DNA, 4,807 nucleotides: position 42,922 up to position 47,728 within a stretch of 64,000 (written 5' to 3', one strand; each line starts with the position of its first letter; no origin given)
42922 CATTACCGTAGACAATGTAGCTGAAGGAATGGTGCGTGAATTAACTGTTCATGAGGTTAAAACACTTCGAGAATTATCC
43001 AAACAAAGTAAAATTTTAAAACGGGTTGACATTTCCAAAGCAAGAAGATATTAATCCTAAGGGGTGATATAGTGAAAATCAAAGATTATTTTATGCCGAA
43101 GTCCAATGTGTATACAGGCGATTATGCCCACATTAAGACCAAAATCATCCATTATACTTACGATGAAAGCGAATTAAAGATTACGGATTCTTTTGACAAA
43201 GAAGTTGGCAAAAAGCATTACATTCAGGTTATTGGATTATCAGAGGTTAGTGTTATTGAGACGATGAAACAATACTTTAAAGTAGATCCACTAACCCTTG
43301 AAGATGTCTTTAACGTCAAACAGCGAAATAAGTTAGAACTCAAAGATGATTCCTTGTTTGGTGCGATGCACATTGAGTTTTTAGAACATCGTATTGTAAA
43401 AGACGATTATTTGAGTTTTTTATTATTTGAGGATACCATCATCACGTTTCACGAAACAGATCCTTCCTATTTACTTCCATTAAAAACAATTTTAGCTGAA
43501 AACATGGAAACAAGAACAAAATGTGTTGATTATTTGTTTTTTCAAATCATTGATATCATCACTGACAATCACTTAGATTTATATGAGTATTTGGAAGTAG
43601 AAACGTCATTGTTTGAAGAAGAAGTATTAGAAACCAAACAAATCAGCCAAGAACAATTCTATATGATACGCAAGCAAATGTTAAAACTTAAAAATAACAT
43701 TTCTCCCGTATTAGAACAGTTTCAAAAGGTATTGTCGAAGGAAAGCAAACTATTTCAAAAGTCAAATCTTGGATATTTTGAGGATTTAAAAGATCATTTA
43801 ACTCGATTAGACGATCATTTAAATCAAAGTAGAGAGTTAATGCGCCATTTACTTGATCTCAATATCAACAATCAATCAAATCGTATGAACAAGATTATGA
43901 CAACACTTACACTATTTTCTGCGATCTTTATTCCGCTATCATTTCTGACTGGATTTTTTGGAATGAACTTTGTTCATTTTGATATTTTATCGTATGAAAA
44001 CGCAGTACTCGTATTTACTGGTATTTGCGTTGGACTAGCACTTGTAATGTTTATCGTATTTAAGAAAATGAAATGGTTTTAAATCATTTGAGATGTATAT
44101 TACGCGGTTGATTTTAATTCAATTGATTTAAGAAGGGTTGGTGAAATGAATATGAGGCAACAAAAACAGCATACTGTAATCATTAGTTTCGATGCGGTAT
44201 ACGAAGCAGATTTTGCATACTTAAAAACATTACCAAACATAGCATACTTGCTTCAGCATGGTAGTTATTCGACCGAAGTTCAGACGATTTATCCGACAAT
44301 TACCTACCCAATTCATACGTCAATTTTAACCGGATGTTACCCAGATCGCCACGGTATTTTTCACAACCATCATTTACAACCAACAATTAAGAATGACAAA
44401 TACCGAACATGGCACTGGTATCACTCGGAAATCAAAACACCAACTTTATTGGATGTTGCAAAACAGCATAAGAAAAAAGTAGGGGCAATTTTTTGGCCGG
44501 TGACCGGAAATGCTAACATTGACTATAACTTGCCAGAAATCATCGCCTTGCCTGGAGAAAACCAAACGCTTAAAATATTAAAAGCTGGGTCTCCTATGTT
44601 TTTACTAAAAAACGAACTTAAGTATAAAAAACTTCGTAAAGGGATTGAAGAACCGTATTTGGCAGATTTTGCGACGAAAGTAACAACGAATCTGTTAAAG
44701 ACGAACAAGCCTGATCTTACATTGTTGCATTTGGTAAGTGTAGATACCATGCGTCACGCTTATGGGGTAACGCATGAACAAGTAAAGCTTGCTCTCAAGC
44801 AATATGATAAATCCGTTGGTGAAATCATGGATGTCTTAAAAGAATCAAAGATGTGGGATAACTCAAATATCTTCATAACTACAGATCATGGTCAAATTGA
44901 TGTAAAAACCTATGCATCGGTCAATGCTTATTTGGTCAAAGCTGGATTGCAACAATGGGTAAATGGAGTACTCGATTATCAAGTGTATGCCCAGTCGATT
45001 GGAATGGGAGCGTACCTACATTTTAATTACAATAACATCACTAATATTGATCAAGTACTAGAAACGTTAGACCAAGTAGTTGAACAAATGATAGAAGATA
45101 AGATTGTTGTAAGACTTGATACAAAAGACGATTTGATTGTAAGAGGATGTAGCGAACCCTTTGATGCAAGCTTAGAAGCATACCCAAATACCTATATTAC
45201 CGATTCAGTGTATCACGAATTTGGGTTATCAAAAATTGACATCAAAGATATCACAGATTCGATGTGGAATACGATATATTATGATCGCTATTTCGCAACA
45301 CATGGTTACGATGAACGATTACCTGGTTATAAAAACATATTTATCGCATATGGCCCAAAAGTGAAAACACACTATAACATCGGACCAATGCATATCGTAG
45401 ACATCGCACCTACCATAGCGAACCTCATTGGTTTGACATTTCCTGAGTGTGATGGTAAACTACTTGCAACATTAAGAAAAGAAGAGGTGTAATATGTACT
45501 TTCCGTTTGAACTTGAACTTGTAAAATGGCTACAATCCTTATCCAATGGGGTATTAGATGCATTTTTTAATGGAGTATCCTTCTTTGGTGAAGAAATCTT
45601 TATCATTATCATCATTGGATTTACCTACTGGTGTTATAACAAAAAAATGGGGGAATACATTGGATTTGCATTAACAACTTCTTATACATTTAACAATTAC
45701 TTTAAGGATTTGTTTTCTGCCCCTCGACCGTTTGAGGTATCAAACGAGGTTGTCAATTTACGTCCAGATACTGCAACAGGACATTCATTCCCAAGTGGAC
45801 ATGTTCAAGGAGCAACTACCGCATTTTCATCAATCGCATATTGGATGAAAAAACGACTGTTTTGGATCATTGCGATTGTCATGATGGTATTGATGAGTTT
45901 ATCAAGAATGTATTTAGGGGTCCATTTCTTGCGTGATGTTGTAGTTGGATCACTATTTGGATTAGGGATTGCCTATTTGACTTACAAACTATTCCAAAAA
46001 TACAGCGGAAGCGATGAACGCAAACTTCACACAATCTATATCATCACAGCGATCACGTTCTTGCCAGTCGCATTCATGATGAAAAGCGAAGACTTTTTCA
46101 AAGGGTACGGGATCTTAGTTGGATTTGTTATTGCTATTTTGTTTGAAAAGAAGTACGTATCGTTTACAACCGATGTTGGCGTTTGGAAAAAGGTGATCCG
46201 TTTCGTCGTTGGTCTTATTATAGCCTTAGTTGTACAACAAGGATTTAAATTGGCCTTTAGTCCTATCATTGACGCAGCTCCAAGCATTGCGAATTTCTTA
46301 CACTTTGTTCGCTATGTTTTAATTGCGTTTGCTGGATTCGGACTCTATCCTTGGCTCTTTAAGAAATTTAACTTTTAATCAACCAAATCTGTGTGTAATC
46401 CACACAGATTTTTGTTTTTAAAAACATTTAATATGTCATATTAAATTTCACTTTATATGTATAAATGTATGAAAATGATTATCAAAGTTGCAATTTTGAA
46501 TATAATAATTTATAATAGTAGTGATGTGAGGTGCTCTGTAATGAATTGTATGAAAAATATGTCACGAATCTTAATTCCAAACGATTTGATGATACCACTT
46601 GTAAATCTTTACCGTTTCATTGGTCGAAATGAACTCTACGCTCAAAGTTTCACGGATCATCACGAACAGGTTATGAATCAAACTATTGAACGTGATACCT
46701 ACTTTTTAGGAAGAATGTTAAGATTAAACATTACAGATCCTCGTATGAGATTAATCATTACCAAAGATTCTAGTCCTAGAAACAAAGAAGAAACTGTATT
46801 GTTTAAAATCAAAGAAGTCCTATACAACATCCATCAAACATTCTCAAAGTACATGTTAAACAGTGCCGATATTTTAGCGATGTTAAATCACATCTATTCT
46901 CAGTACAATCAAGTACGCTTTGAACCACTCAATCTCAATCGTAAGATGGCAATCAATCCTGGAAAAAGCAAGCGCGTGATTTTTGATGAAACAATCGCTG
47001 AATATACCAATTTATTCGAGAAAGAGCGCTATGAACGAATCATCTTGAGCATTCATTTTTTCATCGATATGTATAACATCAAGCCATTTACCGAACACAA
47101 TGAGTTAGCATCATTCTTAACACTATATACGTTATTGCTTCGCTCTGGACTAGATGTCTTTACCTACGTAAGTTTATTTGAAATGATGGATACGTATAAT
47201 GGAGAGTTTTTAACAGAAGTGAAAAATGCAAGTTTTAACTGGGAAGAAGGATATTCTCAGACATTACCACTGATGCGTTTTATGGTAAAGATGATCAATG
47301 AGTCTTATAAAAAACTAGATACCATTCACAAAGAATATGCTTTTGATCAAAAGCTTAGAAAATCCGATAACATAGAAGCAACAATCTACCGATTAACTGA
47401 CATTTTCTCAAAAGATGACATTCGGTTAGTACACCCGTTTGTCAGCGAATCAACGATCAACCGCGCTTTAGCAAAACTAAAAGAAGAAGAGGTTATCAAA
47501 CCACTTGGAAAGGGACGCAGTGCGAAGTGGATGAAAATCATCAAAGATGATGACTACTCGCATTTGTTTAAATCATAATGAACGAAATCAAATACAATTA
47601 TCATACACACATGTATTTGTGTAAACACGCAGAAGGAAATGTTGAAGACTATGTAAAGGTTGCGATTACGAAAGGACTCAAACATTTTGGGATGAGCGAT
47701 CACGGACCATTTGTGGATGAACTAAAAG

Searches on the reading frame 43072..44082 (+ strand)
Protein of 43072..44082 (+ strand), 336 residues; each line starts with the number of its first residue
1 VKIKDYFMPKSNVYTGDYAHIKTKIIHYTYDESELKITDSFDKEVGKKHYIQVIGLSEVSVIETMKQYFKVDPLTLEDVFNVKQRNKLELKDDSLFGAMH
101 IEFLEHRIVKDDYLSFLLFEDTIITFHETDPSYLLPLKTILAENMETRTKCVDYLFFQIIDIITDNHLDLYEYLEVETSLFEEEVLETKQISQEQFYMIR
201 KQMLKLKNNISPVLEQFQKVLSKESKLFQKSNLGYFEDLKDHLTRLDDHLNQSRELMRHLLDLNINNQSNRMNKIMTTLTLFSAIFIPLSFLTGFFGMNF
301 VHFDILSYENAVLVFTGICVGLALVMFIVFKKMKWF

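Call 8: search_protein_families(library=ncbifam, proteins=[window:43072-44082:+])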
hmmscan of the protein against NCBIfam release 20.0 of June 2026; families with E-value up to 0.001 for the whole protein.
window:43072-44082:+ (336 aa): 2 families
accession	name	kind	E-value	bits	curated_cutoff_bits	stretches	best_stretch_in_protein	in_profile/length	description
TIGR00383.1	corA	equivalog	1.1e-40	139.9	200.75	1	41-336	22-320/320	magnesium/cobalt transporter CorA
NF007092.0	PRK09546.1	equivalog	2.1e-16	60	292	1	149-336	141-327/327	zinc transporter ZntB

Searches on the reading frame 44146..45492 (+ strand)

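Call 8: search_protein_families(library=ncbifam, proteins=[window:44146-45492:+])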
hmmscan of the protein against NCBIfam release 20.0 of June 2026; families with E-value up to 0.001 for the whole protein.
window:44146-45492:+ (448 aa): 5 families
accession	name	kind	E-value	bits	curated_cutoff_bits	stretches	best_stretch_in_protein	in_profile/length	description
NF042991.1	alk_phos_PafA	equivalog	4.7e-13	48.4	650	1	175-434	287-542/554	alkaline phosphatase PafA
NF051873.1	AlkPhosPhoY32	equivalog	1.8e-07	30.1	1000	0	382-438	480-536/539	alkaline phosphatase PhoY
NF045661.1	HdlasePehA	equivalog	4.7e-05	22.2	900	0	217-250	288-321/506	phosphoric/sulfuric ester hydrolase PehA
TIGR02335.1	hydr_PhnA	equivalog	7.4e-05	22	407.55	1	27-115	35-119/408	phosphonoacetate hydrolase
NF010322.0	PRK13759.1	equivalog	0.00061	18.4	481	0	218-250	275-307/486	arylsulfatase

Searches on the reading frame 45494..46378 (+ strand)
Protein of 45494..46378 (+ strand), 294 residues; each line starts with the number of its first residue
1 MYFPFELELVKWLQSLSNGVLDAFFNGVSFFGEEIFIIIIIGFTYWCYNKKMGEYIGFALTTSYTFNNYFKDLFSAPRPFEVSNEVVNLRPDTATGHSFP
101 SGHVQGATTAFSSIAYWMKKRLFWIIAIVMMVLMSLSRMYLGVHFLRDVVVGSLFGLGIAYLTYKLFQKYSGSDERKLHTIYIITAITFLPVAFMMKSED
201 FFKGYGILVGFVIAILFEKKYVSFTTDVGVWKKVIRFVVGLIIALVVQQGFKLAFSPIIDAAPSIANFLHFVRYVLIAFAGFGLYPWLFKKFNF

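Call 8: search_protein_families(library=ncbifam, proteins=[window:45494-46378:+])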
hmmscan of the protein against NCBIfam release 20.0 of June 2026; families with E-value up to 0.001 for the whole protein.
window:45494-46378:+ (294 aa): 4 families
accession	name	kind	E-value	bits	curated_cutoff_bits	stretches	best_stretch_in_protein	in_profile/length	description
NF047884.1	UdeprDiPSep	equivalog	6.3e-14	52.3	250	1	11-166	31-186/188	undecaprenyl-diphosphatase SepP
NF007975.0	PRK10699.1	equivalog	3.9e-09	36.3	261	1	94-173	154-236/254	phosphatidylglycerophosphatase B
NF008813.0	PRK11837.1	equivalog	8.7e-09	35.6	229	1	48-183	56-188/202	undecaprenyl-diphosphate phosphatase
NF007159.0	PRK09597.1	equivalog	2.1e-05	24.3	177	1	82-160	105-181/191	lipid A 1-phosphatase LpxE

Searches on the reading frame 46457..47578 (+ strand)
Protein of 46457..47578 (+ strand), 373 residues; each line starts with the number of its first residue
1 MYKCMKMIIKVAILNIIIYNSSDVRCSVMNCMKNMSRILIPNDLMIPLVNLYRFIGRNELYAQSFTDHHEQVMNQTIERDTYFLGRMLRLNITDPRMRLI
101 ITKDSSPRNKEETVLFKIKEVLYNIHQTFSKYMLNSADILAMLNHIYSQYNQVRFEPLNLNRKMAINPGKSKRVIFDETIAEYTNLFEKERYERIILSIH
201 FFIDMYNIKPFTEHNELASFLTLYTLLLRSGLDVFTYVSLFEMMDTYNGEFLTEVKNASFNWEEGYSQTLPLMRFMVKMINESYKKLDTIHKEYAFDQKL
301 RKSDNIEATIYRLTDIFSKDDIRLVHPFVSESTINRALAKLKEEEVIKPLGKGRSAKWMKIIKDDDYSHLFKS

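Call 8: search_protein_families(library=ncbifam, proteins=[window:46457-47578:+])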
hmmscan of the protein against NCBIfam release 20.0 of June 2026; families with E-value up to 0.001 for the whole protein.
window:46457-47578:+ (373 aa): 0 families

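Call 57: search_protein_families(library=pfam, max_evalue=0.00001, proteins=[window:46457-47578:+])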
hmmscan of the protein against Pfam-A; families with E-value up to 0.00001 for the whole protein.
window:46457-47578:+ (373 aa): 0 families

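Call 72: search_protein_families(library=pfam, max_evalue=1, proteins=[window:46457-47578:+])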
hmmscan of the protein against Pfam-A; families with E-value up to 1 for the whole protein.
window:46457-47578:+ (373 aa): 2 families
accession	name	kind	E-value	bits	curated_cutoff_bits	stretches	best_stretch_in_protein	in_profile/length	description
PF22168.2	DIP2311-like_C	-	0.025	15.3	27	1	329-358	31-60/63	Transcriptional regulator DIP2311-like, C-terminal domain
PF13412.12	HTH_24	-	0.23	11.5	21.9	1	329-348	29-48/48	Winged helix-turn-helix DNA-binding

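Call 73: search_solved_structures(query=window:46457-47578:+, max_evalue=1)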
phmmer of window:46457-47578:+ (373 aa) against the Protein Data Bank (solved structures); distinct sequences matched with E-value up to 1: 3.
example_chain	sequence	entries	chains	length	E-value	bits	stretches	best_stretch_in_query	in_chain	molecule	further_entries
8uqu_A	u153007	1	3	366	3.7e-13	52.7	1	50-360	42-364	Fido domain-containing protein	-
6q8j_A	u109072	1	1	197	0.77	12.2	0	315-347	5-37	WD40 repeat-containing protein SMU1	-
5en6_A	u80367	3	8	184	0.99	11.8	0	315-345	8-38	SMU-1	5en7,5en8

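Call 87: search_solved_structures(query=window:46457-47578:+, max_evalue=0.001, show_alignments=1)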
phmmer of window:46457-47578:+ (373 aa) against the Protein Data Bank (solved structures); distinct sequences matched with E-value up to 0.001: 1.
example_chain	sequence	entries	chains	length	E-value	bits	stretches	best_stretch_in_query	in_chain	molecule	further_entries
8uqu_A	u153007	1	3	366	3.7e-13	52.7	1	50-360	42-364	Fido domain-containing protein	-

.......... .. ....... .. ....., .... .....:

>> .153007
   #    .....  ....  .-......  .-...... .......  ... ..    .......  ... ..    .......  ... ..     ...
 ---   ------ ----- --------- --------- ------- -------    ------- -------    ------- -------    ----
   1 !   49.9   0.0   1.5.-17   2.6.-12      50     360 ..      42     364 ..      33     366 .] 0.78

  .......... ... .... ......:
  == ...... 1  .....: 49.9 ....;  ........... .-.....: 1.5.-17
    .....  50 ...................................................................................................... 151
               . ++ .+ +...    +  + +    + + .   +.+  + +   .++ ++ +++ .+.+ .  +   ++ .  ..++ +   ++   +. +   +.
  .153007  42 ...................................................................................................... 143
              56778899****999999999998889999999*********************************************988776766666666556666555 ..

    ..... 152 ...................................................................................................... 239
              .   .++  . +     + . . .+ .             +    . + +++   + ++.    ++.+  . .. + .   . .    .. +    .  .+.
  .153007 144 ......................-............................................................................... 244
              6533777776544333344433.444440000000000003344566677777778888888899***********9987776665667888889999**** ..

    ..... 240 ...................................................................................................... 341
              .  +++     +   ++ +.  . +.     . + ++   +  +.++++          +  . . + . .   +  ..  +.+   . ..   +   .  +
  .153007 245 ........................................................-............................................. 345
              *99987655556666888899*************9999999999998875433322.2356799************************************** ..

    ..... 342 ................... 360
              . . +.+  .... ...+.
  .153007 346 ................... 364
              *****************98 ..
